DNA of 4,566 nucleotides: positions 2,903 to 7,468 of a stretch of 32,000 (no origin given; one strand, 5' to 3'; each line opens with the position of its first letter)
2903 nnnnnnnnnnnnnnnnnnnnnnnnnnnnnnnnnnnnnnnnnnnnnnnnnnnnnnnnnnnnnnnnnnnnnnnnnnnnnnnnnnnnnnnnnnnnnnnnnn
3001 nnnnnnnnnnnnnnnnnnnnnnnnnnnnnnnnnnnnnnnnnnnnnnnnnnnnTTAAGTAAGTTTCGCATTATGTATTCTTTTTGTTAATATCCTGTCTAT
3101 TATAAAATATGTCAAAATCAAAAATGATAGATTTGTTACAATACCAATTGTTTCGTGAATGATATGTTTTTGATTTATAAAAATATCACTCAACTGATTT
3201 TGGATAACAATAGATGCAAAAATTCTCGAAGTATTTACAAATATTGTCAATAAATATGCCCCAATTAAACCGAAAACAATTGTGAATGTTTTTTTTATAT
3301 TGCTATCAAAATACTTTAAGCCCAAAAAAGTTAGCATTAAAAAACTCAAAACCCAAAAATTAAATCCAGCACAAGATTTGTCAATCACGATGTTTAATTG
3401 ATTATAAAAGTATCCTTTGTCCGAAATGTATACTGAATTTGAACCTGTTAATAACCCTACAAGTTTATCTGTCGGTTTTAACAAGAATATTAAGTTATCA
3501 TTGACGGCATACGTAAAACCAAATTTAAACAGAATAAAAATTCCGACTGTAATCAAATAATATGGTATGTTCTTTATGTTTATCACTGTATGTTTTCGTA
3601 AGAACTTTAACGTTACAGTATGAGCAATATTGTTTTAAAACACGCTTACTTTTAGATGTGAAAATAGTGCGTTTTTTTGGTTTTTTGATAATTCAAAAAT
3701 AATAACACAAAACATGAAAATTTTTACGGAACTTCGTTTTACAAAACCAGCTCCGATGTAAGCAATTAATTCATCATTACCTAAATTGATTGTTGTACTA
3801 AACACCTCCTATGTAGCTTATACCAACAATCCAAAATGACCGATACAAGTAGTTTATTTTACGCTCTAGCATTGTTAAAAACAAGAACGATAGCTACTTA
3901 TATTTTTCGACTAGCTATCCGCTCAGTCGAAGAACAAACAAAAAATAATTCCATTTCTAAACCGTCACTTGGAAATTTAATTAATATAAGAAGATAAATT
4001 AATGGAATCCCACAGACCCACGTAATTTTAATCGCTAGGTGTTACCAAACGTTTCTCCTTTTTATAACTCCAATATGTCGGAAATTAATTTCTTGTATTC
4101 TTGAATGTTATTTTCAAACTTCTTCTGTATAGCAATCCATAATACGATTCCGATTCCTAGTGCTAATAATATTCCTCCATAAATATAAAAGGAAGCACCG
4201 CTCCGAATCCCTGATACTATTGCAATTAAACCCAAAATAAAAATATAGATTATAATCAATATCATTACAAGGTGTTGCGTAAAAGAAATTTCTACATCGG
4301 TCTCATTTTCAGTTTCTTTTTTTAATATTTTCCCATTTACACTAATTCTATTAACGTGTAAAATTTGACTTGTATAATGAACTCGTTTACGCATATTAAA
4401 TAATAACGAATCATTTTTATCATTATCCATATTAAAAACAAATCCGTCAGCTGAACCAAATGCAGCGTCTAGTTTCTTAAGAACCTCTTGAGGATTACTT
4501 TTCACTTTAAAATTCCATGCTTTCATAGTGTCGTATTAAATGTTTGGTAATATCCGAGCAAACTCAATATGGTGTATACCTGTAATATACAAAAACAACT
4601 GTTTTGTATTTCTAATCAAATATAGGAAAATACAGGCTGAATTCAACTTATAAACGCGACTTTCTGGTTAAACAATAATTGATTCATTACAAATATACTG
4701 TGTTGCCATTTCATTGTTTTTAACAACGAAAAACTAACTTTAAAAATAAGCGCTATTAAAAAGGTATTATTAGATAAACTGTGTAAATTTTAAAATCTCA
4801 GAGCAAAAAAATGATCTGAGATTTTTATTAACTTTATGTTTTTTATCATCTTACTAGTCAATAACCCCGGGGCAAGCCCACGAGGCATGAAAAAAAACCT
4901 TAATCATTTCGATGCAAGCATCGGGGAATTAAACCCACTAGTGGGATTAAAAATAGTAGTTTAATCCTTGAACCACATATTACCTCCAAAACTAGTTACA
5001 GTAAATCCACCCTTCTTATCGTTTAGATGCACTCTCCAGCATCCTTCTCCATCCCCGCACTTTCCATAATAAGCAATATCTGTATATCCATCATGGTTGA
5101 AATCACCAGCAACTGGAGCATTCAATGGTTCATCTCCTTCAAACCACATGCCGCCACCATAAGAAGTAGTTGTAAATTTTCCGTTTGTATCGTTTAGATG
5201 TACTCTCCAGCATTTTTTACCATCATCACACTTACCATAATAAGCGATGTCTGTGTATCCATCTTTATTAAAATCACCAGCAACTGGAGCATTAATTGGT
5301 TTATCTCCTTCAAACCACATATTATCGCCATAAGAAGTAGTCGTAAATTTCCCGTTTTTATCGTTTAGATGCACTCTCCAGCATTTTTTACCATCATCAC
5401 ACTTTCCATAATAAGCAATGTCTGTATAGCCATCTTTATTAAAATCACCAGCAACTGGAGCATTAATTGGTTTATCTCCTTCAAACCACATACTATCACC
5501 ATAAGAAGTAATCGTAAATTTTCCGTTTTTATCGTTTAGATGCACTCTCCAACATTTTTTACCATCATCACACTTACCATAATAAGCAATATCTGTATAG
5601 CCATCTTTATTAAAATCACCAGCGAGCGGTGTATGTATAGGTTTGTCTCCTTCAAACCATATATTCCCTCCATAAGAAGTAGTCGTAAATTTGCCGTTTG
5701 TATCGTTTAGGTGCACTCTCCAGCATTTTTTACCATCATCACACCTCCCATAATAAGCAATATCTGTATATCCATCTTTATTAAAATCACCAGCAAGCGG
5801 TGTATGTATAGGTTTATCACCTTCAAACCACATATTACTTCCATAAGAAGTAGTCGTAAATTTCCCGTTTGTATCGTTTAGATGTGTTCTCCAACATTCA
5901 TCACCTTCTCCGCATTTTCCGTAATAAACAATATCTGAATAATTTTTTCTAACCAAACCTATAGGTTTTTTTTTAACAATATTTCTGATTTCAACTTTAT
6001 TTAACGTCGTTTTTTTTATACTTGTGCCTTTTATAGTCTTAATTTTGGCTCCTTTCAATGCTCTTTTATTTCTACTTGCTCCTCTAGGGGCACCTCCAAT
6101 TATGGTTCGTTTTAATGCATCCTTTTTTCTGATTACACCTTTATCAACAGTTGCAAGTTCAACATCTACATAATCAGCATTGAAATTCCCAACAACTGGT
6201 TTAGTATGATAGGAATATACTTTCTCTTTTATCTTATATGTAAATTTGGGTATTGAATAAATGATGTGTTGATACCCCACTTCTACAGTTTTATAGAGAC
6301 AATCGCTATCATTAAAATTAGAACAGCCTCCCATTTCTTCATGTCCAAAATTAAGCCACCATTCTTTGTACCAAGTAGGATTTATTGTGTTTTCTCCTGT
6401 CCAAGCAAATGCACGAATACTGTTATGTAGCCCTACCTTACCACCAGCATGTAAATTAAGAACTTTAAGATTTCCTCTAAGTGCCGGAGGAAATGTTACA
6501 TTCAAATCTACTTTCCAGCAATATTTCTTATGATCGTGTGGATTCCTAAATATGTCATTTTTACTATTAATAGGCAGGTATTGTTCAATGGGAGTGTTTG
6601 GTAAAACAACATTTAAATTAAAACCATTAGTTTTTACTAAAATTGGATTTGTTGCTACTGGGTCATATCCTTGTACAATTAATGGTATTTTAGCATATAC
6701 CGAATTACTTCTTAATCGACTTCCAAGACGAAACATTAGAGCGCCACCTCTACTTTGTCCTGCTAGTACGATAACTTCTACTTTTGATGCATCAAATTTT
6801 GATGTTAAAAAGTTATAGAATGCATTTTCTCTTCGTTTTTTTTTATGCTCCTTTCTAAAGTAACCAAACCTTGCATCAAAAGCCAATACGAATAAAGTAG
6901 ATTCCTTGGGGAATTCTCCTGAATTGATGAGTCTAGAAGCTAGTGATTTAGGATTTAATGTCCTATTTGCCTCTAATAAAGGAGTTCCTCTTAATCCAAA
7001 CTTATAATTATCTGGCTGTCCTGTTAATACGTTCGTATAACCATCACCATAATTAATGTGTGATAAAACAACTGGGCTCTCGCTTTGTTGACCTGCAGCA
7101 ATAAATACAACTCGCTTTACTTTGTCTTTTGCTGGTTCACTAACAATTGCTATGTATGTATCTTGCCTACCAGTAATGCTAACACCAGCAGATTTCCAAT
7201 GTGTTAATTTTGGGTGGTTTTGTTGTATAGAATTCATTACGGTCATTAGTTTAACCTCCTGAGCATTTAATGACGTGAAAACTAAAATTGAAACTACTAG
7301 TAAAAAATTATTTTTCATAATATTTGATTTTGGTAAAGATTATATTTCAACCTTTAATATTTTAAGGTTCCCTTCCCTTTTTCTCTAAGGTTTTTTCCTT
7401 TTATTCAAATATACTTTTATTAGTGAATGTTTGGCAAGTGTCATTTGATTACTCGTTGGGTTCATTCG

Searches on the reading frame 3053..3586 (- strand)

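Call 15: search_protein_families(library=pfam, proteins=[window:3053-3586:-], max_evalue=0.01)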
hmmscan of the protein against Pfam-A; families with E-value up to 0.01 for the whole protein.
window:3053-3586:- (177 aa): 2 families
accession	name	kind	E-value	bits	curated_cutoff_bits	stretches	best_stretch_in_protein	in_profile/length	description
PF09721.15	Exosortase_EpsH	-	8.6e-07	29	25.7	1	55-163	149-251/254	Transmembrane exosortase (Exosortase_EpsH)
PF10086.14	YhfC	-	0.0074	16.2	24.2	0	78-168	76-167/222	YhfC intramembrane metalloprotease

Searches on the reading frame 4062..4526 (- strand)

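Call 15: search_protein_families(library=pfam, proteins=[window:4062-4526:-], max_evalue=0.01)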
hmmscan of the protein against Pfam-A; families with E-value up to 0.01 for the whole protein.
window:4062-4526:- (154 aa): 2 families
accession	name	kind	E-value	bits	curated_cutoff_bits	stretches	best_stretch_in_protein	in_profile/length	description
PF15088.11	NADH_dh_m_C1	-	0.0012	18.8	27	1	120-146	18-44/49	NADH dehydrogenase [ubiquinone] 1 subunit C1, mitochondrial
PF10204.14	DuoxA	-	0.0075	15.8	23.3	1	80-132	9-61/279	Dual oxidase maturation factor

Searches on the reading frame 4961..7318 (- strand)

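Call 15: search_protein_families(library=pfam, proteins=[window:4961-7318:-], max_evalue=0.01)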
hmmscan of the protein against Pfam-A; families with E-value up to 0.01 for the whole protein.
window:4961-7318:- (785 aa): 9 families
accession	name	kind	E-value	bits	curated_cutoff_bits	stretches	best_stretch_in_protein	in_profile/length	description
PF13517.12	FG-GAP_3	-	1.1e-22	80.8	26.9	5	511-578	1-60/61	FG-GAP-like repeat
PF01839.29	FG-GAP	-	2.4e-19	69.2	22.1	5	734-750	4-20/37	FG-GAP repeat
PF07803.16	GSG-1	-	6.5e-05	23.2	27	0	658-733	18-91/109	GSG1-like protein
PF18073.7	Zn_ribbon_LapB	-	0.00031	20.8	25.7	0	516-526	7-17/28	Rubredoxin metal binding domain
PF15597.11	Imm59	-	0.0014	19.5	26.9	0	565-609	8-52/100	Immunity protein 59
PF11321.13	DUF3123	-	0.0017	18.6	27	0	732-755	23-46/62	Protein of unknown function (DUF3123)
PF00246.29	Peptidase_M14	-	0.0024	18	21.6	1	26-79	3-57/286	Zinc carboxypeptidase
PF21427.2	Gp7_5th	-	0.0034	17.8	27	0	513-546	23-57/96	Baseplate wedge protein gp7, domain V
PF12914.13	SH3_7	-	0.0095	16.2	21.3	0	535-553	21-39/47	SH3 domain of SH3b2 type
